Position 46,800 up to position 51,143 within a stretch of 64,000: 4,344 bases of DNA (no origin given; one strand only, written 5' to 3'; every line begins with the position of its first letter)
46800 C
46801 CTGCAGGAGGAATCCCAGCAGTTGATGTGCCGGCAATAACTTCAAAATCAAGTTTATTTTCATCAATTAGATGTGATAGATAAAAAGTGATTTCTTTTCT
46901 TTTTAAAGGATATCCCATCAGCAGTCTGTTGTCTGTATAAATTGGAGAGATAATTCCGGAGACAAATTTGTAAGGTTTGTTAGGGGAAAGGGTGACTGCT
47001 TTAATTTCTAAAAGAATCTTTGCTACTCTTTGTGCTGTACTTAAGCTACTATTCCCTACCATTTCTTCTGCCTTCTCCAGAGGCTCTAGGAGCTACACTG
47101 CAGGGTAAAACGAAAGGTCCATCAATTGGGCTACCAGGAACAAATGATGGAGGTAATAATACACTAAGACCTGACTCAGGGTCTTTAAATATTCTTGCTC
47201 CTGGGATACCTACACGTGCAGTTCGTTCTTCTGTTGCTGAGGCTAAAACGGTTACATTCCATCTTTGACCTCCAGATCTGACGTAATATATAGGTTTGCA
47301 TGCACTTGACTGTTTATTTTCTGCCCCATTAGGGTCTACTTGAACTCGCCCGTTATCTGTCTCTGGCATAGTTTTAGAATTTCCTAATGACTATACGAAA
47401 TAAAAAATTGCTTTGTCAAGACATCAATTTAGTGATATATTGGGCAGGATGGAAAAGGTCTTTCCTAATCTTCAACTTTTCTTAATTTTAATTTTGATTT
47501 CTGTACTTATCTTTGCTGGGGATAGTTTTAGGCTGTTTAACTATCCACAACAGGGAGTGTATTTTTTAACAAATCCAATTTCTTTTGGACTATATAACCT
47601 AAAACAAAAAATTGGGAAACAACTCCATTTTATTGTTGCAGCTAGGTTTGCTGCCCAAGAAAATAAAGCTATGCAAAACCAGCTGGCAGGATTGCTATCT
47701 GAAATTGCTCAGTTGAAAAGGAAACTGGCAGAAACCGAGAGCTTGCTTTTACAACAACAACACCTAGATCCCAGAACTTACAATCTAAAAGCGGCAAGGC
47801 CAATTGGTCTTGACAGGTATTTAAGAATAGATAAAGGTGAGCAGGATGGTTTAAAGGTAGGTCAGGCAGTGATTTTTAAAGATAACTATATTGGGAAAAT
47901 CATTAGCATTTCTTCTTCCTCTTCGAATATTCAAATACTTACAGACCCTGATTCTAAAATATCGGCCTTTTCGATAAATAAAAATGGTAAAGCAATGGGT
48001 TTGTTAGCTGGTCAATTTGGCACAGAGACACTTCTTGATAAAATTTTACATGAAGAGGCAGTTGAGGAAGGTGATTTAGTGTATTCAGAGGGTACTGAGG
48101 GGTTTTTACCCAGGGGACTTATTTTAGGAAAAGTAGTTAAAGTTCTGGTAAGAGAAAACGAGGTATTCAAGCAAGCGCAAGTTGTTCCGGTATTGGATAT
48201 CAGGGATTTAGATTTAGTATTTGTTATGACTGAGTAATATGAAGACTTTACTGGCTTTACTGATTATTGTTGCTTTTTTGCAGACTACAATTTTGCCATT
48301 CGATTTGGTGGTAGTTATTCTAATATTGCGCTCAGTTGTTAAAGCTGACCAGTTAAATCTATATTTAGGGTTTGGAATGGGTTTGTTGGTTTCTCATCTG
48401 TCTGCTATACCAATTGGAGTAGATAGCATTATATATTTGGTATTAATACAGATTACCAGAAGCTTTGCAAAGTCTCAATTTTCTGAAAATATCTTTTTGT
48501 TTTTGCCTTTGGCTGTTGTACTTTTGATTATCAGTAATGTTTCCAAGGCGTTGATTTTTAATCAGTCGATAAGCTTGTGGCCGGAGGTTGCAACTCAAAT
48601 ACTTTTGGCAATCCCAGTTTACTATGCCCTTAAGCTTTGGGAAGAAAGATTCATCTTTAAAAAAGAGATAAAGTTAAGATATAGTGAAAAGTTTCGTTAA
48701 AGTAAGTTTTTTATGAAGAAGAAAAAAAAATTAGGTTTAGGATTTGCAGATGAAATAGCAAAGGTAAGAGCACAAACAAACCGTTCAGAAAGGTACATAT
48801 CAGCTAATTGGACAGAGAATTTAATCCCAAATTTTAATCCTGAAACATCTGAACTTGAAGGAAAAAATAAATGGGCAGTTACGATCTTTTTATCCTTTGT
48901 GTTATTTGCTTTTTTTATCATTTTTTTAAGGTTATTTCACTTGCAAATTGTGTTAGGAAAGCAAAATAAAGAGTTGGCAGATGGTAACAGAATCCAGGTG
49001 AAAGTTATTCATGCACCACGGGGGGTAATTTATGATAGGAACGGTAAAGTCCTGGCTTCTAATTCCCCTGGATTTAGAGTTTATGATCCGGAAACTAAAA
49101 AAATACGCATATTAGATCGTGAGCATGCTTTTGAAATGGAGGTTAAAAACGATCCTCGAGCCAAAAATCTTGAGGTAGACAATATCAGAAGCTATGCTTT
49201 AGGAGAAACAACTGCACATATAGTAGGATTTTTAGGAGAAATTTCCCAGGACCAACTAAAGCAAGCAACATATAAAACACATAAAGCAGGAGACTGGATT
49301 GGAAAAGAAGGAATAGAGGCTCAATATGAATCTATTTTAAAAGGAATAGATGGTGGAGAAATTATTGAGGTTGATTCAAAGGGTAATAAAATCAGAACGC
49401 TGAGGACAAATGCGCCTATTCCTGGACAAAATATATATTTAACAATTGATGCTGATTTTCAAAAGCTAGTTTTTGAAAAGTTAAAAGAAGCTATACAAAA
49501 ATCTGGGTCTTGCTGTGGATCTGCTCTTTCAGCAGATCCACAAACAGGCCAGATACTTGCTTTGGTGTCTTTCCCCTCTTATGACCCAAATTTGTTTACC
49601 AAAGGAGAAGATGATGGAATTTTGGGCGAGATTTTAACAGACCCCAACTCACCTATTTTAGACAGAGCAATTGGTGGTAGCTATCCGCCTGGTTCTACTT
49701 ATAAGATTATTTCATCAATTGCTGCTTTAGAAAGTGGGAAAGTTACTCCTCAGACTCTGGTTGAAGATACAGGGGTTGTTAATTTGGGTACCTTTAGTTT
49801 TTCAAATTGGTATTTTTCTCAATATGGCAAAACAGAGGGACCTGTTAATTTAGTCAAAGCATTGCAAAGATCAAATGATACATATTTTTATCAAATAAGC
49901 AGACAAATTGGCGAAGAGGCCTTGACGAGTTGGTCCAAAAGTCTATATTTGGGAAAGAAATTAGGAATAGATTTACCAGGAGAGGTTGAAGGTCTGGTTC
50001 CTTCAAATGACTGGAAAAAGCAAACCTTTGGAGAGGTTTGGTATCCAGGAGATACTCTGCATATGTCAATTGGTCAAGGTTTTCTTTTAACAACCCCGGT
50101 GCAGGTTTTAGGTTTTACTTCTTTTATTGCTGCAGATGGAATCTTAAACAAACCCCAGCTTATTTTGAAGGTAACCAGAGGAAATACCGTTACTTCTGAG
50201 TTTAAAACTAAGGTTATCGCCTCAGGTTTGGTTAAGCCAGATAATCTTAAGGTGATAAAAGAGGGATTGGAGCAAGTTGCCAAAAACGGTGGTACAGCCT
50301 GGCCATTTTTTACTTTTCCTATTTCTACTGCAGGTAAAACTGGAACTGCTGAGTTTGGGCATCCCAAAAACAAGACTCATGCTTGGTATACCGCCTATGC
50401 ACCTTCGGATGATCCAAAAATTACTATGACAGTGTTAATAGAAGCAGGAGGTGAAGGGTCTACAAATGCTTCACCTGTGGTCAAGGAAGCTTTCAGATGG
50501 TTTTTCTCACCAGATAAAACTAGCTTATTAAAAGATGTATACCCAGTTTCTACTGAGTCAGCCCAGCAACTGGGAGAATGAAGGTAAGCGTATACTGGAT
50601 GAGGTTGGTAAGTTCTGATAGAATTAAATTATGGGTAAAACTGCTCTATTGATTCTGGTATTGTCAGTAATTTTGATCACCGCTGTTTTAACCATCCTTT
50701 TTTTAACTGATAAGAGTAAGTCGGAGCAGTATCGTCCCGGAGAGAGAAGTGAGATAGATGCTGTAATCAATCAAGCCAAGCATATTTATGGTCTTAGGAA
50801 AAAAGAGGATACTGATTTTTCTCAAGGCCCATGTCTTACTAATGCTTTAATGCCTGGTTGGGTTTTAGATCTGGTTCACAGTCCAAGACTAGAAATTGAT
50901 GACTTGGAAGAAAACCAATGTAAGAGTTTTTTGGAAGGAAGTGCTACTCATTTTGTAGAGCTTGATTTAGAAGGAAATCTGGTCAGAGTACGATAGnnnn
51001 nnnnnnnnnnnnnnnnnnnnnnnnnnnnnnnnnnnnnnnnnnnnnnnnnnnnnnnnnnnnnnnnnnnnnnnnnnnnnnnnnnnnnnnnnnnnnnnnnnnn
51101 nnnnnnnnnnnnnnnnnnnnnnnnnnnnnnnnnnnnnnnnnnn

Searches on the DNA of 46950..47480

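Call 90: search_rna_families(source=window, start=46950, end=47480, threshold=evalue, max_evalue=1)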
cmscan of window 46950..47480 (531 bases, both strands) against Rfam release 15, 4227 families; matches with E-value up to 1: 0.
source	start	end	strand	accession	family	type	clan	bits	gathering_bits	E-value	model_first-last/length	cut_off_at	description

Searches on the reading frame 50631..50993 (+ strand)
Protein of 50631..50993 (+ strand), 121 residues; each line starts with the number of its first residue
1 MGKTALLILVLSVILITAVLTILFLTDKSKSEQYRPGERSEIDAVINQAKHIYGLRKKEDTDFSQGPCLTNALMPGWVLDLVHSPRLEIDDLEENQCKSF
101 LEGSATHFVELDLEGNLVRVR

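Call 3: search_protein_families(library=pfam, proteins=[window:50631-50993:+], max_evalue=0.01)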
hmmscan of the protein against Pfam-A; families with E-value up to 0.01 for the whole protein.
window:50631-50993:+ (121 aa): 0 families

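Call 4: search_protein_families(library=ncbifam, proteins=[window:50631-50993:+], max_evalue=0.01)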
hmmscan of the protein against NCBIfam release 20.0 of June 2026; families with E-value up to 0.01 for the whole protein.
window:50631-50993:+ (121 aa): 0 families
